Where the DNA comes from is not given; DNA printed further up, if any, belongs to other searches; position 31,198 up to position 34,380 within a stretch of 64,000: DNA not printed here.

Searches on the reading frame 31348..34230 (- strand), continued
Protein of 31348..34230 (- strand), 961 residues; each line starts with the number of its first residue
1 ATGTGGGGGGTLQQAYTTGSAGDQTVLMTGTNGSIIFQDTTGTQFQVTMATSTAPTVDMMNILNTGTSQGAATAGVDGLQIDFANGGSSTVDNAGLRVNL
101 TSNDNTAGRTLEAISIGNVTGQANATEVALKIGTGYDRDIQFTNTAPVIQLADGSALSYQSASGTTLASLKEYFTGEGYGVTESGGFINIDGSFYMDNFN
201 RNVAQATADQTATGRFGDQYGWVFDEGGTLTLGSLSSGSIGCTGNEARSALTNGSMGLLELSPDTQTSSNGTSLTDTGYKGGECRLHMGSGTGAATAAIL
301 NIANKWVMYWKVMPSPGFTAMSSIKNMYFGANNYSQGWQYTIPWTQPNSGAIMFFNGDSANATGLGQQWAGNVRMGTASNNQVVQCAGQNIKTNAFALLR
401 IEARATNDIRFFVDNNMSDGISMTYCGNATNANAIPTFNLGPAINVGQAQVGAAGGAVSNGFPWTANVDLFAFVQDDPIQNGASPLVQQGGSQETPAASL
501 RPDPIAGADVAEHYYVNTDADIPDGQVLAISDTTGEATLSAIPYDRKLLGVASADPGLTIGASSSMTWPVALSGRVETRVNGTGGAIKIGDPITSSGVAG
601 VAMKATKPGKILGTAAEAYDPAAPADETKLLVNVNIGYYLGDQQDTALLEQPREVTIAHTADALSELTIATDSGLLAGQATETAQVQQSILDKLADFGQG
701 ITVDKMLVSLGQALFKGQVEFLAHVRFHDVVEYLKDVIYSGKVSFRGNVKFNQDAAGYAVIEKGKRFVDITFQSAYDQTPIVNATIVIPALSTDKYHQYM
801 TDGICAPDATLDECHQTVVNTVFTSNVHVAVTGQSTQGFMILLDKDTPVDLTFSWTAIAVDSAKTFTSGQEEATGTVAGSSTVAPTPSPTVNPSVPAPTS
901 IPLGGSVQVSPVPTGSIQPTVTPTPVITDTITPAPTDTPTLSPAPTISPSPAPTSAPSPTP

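Call 79: search_protein_representatives(alignment_id=A1)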
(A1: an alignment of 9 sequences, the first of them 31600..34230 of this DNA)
Query: 9 sequences, 1194 profile positions. Proteins with E-value up to 0.001 (for the whole library): 26865; up to 1e-10: 18363; up to 1e-30: 2009. The best 150 are listed.
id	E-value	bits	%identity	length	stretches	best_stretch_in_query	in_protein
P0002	0.0e+00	1655.9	-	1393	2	15-1194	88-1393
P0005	0.0e+00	1507.8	-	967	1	239-1191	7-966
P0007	0.0e+00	1502.9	-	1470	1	1-1193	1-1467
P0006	0.0e+00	1494.8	-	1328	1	6-1182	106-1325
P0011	0.0e+00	1138.1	-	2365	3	39-1124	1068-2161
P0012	0.0e+00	1098.8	-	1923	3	249-1183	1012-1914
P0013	0.0e+00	1087.1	-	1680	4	100-927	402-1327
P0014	0.0e+00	1016.9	-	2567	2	54-1193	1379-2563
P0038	4.5e-295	998.7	-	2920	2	248-1182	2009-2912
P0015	2.3e-287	973.2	-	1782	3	200-1172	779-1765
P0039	9.8e-283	957.8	-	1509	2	115-1186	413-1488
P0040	6.7e-269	912.0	-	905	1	424-1128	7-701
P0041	1.1e-267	908.0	-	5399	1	200-1185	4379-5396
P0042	1.1e-265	901.4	-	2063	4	32-1125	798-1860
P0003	2.5e-257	873.7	-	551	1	645-1194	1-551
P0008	4.1e-253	859.7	-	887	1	310-1191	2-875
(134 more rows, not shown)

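Call 87: search_protein_families(library=pfam, proteins=[P0024, P0025, P0038], max_evalue=0.001)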
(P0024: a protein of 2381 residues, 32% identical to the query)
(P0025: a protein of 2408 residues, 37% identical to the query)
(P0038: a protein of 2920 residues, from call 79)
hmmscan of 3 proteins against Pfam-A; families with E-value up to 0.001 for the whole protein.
P0024 (2381 aa): 2 families
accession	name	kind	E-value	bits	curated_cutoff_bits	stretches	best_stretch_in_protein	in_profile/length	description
PF00376.29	MerR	-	5.5e-10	39.3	28.2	1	31-67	1-38/38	MerR family regulatory protein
PF13411.12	MerR_1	-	4.7e-08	33.5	21.6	1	31-77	2-48/69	MerR HTH family regulatory protein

P0025 (2408 aa): 3 families
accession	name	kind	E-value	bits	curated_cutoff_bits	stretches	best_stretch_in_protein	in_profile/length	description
PF00376.29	MerR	-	5.6e-13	48.9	28.2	1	24-60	1-38/38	MerR family regulatory protein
PF13411.12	MerR_1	-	9.6e-10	38.9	21.6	1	23-66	1-44/69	MerR HTH family regulatory protein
PF12728.13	HTH_17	-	1e-09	38.9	27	1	22-72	1-50/51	Helix-turn-helix domain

P0038 (2920 aa): 1 family
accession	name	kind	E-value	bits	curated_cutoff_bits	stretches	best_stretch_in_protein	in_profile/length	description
PF21721.2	Gp38_N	-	0.00053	20.4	25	0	340-363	14-37/40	Phage tail fibre adhesin Gp38 N-terminal domain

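Call 95: search_protein_families(library=pfam, proteins=[P0023, P0008, P0018, P0020, P0007], max_evalue=0.05)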
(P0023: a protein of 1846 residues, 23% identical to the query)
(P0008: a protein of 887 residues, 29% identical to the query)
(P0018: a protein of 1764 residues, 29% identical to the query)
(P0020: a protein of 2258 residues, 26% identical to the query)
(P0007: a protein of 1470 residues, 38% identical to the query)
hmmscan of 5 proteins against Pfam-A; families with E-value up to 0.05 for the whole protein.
P0023 (1846 aa): 1 family
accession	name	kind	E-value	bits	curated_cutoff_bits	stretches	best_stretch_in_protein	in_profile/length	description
PF09458.16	H_lectin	-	1.8e-05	25.2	24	1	1780-1842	2-67/67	H-type lectin domain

P0008 (887 aa): 0 families

P0018 (1764 aa): 0 families

P0020 (2258 aa): 1 family
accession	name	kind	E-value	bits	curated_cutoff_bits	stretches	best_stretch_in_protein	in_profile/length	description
PF02210.31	Laminin_G_2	-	0.012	16.5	22.9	1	1435-1510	42-117/126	Laminin G domain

P0007 (1470 aa): 0 families
